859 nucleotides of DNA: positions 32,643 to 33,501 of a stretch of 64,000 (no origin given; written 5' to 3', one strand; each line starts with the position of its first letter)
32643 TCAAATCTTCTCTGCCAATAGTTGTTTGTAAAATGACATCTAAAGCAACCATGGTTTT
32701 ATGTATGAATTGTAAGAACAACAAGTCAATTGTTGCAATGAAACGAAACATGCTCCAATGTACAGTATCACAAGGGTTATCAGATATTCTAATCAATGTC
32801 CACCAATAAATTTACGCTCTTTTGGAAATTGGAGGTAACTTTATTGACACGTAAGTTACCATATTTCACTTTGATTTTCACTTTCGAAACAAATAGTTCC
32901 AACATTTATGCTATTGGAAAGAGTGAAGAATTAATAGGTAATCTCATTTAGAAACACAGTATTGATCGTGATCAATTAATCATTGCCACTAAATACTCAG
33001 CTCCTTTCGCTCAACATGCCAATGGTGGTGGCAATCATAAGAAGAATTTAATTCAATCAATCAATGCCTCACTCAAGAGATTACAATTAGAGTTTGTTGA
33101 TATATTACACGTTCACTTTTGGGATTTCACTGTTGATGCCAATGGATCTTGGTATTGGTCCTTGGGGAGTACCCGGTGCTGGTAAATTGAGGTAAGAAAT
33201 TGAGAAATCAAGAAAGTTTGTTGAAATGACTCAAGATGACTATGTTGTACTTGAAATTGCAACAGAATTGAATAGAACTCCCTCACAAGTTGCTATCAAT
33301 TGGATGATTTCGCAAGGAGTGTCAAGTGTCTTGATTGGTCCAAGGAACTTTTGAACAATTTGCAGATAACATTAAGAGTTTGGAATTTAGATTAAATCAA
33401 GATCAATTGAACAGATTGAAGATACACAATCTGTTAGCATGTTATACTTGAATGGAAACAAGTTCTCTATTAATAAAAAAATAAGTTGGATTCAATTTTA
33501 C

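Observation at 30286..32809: Head-to-head pair: a Ran-like pseudoGTPase and an RCC1-like repeat gene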

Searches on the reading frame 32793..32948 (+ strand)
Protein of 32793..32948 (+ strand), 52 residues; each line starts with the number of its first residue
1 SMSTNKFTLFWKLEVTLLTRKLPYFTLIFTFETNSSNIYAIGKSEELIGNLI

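Call 73: search_protein_families(library=pfam, proteins=[window:32793-32948:+], max_evalue=1)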
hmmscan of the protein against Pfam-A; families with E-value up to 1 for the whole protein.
seq(52 aa): 1 family
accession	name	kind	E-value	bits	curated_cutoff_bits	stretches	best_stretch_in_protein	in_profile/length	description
PF16121.10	40S_S4_C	-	0.18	11.8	27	1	30-46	6-22/48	40S ribosomal protein S4 C-terminus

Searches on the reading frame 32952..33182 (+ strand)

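Call 73: search_protein_families(library=pfam, proteins=[window:32952-33182:+], max_evalue=1)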
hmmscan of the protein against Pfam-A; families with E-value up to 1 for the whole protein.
seq(77 aa): 1 family
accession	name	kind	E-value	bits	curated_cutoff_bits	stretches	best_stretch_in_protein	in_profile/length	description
PF00248.27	Aldo_ket_red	-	1.8e-11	44.1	24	1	5-62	61-116/291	Aldo/keto reductase family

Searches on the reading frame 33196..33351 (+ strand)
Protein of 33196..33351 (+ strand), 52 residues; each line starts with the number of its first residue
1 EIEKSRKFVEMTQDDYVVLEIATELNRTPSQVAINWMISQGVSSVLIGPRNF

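Call 73: search_protein_families(library=pfam, proteins=[window:33196-33351:+], max_evalue=1)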
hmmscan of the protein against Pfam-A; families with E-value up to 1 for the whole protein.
seq(52 aa): 3 families
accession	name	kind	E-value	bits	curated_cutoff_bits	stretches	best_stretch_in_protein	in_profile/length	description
PF00248.27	Aldo_ket_red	-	0.00064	19.3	24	1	5-51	216-263/291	Aldo/keto reductase family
PF21775.3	PutA_1st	-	0.13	12.2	27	1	22-46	12-31/33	PutA, RHH domain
PF19691.4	DUF6192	-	0.17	11.9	27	1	3-38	102-136/248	Family of unknown function (DUF6192)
